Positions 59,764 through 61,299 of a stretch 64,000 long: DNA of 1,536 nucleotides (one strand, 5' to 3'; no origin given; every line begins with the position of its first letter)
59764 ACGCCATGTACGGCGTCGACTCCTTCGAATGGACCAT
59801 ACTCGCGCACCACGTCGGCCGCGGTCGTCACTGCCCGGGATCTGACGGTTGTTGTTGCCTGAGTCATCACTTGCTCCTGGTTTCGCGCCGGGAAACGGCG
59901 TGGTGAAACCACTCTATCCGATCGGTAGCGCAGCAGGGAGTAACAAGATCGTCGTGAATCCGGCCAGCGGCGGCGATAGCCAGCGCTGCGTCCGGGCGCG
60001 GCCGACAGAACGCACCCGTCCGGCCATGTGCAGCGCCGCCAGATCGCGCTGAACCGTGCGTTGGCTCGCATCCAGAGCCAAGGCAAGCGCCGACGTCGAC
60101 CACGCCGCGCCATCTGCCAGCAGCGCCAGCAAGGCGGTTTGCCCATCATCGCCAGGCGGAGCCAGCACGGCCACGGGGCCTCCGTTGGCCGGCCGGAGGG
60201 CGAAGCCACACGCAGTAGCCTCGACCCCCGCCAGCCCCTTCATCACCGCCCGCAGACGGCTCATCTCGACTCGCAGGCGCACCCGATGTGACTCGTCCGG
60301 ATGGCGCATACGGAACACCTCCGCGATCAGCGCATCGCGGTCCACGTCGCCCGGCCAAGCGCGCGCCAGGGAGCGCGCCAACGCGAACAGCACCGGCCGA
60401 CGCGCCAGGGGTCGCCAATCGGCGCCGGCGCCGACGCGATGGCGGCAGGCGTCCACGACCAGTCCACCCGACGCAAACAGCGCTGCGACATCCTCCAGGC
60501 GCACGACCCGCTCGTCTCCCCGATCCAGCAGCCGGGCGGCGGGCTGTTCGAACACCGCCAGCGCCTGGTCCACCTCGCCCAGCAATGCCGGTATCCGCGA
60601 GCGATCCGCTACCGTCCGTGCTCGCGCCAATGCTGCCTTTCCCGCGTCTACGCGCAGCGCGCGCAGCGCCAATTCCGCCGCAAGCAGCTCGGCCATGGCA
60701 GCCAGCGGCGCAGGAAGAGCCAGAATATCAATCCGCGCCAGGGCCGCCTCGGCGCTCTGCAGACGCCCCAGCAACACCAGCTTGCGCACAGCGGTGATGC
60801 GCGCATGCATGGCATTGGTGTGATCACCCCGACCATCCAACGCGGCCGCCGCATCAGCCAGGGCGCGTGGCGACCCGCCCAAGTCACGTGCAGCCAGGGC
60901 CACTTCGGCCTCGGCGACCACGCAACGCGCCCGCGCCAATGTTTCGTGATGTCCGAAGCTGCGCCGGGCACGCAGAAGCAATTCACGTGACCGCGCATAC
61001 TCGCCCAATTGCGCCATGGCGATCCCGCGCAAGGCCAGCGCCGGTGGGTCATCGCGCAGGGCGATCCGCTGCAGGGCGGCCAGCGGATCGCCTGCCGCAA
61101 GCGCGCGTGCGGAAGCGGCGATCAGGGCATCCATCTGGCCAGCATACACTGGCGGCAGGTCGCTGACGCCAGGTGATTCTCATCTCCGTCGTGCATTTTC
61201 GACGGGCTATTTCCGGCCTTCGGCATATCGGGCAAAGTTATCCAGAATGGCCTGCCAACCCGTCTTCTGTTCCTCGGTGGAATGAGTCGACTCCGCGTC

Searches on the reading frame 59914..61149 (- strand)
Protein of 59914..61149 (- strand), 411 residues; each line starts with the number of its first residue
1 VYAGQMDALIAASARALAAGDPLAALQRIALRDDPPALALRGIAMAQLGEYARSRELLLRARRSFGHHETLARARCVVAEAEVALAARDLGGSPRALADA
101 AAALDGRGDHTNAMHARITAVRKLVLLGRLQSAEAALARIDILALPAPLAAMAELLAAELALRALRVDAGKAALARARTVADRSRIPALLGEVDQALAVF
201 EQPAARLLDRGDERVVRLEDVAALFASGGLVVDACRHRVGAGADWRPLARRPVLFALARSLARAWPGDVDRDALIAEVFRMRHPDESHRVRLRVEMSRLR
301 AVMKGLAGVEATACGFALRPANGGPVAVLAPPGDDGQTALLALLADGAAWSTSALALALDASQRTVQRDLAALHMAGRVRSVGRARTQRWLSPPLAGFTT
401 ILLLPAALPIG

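Call 3: search_protein_families(library=pfam, proteins=[window:59914-61149:-], max_evalue=0.01)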
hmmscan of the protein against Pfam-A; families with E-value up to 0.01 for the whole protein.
window:59914-61149:- (411 aa): 3 families
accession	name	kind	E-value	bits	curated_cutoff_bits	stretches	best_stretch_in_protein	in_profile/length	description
PF08279.18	HTH_11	-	0.00013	22.3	25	1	339-381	4-48/55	HTH domain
PF08220.18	HTH_DeoR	-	0.001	19.2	21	1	338-386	3-52/57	DeoR-like helix-turn-helix domain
PF25213.1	HVO_A0261_N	-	0.0018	18.5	35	1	337-383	13-58/86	HVO_A0261 N-terminal domain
